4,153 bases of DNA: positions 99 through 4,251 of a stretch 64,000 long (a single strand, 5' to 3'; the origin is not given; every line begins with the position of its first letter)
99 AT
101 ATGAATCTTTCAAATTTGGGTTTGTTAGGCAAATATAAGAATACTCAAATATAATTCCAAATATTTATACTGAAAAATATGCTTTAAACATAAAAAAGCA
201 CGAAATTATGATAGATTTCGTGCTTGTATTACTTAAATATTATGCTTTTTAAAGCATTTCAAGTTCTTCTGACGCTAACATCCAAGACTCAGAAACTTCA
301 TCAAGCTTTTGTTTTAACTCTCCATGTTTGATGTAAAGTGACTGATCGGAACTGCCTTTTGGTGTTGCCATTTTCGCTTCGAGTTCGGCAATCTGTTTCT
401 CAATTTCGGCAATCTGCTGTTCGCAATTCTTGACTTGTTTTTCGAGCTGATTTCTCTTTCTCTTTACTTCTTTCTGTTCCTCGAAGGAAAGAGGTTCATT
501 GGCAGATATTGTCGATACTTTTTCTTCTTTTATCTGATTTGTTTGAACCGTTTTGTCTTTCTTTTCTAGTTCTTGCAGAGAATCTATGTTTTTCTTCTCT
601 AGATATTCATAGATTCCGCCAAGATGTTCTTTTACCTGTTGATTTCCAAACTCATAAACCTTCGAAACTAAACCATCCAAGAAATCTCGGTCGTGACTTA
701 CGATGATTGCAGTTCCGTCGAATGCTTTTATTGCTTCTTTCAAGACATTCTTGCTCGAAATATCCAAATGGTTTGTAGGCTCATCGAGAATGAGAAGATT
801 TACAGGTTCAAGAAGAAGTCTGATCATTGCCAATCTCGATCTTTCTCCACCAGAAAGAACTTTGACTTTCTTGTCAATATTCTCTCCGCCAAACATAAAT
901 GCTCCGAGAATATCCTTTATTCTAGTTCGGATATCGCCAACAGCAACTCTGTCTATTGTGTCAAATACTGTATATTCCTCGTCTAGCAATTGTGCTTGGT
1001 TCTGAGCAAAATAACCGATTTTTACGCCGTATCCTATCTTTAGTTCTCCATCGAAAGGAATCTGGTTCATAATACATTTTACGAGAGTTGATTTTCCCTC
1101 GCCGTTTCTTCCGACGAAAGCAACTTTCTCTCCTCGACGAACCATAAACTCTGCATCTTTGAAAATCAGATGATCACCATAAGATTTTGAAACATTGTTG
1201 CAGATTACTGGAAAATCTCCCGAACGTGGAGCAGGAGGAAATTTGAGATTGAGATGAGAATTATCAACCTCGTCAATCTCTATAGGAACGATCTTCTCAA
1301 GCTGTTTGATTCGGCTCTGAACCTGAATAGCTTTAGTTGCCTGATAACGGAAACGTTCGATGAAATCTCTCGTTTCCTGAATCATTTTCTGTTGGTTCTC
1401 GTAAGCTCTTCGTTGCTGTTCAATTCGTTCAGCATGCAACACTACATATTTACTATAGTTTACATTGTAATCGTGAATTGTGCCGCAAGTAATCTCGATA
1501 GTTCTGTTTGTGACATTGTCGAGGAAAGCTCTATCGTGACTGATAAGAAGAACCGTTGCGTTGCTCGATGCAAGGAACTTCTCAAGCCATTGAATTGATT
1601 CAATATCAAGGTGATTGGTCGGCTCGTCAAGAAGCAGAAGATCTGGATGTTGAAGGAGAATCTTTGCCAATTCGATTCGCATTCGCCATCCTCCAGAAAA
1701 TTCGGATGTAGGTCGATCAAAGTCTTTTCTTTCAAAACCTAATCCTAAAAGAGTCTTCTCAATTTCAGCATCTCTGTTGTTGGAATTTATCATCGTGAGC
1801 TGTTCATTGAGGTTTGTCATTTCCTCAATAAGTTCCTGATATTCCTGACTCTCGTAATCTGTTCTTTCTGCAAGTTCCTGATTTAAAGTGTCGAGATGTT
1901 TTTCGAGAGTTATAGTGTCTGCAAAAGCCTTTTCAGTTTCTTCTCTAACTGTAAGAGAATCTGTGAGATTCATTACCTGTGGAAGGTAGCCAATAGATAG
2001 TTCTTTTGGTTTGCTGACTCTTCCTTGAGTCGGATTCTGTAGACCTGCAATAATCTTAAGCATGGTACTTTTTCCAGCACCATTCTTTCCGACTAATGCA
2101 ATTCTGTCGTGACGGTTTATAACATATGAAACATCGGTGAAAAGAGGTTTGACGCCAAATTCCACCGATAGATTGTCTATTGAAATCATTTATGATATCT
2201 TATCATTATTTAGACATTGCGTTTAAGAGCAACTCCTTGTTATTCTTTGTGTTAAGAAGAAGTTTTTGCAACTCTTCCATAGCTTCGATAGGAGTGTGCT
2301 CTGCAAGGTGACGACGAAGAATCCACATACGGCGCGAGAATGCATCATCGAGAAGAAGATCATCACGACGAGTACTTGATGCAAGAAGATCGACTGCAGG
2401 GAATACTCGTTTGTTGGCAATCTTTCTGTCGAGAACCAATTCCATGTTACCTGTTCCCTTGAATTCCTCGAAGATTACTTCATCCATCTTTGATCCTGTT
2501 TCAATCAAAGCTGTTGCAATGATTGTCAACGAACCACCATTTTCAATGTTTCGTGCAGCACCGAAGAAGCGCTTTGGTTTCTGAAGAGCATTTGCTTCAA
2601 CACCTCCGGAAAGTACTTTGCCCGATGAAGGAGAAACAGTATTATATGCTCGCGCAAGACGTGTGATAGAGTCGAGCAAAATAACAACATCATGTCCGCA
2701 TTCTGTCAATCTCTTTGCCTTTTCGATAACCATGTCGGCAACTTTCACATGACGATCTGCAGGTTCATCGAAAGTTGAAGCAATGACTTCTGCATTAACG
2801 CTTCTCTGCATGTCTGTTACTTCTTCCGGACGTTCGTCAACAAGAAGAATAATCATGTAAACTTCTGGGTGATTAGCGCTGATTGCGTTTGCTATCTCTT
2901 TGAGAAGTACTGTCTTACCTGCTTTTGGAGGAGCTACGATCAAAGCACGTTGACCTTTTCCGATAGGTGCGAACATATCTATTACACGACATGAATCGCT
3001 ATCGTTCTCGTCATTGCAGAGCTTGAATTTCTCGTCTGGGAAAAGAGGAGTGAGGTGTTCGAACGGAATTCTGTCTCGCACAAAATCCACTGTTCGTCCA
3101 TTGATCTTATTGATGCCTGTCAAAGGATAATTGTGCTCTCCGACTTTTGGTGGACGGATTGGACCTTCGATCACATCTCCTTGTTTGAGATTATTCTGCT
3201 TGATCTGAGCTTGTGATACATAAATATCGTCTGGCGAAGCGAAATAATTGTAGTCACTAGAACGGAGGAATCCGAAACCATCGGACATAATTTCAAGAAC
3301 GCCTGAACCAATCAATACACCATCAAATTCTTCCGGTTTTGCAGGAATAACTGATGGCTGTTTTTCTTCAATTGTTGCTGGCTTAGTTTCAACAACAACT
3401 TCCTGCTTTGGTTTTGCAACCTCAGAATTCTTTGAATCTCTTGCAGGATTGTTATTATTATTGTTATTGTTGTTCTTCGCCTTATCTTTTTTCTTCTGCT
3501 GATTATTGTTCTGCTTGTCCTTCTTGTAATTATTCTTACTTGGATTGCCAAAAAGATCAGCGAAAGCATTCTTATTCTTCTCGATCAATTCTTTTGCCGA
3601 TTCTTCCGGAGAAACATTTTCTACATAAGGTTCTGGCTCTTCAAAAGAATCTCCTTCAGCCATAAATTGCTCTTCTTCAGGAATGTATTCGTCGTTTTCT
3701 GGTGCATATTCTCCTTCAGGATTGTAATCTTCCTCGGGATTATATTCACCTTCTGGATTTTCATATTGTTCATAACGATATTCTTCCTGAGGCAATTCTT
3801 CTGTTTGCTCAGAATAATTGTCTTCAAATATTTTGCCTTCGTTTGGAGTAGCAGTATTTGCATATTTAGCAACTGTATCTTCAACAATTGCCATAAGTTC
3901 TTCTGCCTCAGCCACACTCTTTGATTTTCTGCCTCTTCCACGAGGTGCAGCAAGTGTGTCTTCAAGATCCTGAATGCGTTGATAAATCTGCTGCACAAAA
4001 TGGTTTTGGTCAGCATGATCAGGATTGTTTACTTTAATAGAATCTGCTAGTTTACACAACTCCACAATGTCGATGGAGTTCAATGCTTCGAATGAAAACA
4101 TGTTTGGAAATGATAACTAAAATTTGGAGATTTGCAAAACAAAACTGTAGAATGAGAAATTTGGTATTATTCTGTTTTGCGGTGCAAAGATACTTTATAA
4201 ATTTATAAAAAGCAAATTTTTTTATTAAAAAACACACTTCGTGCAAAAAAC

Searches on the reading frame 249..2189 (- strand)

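Call 50: search_protein_families(library=pfam, proteins=[window:249-2189:-], max_evalue=0.0001)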
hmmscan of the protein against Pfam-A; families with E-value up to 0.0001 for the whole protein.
window:249-2189:- (646 aa): 10 families
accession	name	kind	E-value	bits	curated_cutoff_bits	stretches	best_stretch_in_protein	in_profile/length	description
PF00005.33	ABC_tran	-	7.7e-50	169.5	25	2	18-192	2-137/137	ABC transporter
PF12848.13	ABC_tran_Xtn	-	6.8e-26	90.6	25.9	1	231-310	1-80/85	ABC transporter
PF02463.25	SMC_N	-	1.3e-10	41.6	40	0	29-234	26-212/220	RecF/RecN/SMC N terminal domain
PF13304.12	AAA_21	-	1.9e-10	41.8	27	0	31-52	3-24/304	AAA domain, putative AbiEii toxin, Type IV TA system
PF13555.12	AAA_29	-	3.1e-08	33.7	27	0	17-44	12-39/61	P-loop containing region of AAA domain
PF16326.10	ABC_tran_CTD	-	8.4e-07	29.6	32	1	581-637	5-65/69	ABC transporter C-terminal domain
PF23831.1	DUF7201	-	6.8e-06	26.3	27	1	228-301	26-100/142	Coiled-coil region of unknown function (DUF7201)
PF00004.35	AAA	-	7e-06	27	21.2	0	31-148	2-119/131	ATPase family associated with various cellular activities (AAA)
PF01926.29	MMR_HSR1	-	1.4e-05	25.6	21.9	0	29-54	1-29/113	50S ribosome-binding GTPase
PF13401.12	AAA_22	-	9.5e-05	23.2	27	0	30-77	8-33/130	AAA domain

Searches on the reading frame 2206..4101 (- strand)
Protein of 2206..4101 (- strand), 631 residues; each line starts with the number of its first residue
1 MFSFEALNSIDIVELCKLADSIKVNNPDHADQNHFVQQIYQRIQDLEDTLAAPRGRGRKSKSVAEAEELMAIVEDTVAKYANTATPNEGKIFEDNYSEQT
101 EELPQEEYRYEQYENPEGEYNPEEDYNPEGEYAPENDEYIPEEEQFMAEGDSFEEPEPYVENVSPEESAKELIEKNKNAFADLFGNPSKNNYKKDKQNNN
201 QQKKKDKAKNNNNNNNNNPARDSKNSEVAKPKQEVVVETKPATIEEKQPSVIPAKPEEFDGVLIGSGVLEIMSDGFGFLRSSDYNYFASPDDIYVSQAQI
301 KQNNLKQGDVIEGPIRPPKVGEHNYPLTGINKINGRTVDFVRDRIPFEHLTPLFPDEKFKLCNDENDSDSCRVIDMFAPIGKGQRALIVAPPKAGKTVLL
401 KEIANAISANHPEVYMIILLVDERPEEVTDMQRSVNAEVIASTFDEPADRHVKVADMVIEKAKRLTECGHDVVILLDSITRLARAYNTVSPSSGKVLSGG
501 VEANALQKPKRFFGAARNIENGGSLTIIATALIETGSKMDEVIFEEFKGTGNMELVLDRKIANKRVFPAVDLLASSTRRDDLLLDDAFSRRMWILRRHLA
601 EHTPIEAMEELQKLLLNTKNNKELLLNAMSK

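Call 50: search_protein_families(library=pfam, proteins=[window:2206-4101:-], max_evalue=0.0001)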
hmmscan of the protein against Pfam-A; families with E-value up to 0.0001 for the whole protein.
window:2206-4101:- (631 aa): 2 families
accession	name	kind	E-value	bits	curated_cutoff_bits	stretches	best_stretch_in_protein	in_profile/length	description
PF00006.31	ATP-synt_ab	-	3.8e-31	108.8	29.5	1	371-576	2-212/213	ATP synthase alpha/beta family, nucleotide-binding domain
PF07497.18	Rho_RNA_bind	-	2.3e-27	95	27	1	266-338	2-72/73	Rho termination factor, RNA-binding domain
